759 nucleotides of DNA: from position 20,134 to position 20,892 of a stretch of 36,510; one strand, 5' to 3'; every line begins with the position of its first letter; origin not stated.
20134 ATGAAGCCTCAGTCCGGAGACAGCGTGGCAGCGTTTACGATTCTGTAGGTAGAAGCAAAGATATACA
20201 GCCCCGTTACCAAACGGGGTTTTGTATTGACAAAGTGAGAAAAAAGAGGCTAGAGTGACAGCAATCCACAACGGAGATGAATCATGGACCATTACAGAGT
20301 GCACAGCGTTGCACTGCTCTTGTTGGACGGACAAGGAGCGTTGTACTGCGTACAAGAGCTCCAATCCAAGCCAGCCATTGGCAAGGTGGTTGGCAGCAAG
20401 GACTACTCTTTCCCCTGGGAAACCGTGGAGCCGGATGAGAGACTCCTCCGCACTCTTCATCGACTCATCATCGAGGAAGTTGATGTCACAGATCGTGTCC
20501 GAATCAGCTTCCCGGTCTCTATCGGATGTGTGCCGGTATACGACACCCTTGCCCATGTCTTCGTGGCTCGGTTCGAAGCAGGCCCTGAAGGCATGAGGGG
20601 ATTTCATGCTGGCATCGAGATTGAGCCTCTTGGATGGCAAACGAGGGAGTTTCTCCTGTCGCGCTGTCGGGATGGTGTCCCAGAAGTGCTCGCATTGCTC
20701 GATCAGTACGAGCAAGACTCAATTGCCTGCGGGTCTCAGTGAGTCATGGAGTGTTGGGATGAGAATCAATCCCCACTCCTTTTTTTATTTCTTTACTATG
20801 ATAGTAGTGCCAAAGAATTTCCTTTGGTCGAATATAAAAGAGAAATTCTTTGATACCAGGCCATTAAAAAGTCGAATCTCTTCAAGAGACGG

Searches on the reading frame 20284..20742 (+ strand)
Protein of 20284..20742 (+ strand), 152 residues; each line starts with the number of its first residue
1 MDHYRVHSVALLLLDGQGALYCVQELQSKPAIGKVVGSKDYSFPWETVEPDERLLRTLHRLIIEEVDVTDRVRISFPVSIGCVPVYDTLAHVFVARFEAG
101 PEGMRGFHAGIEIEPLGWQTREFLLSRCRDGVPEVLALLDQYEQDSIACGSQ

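Call 22: search_protein_families(library=pfam, proteins=[window:20284-20742:+], max_evalue=1)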
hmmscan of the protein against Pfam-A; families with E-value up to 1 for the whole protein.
window:20284-20742:+ (152 aa): 2 families
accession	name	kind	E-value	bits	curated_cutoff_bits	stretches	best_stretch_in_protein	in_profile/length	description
PF00293.34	NUDIX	-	0.012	16.1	21.1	1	8-71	5-62/134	NUDIX domain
PF17083.10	Swm2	-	0.23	11.9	25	1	51-70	109-128/130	Nucleolar protein Swm2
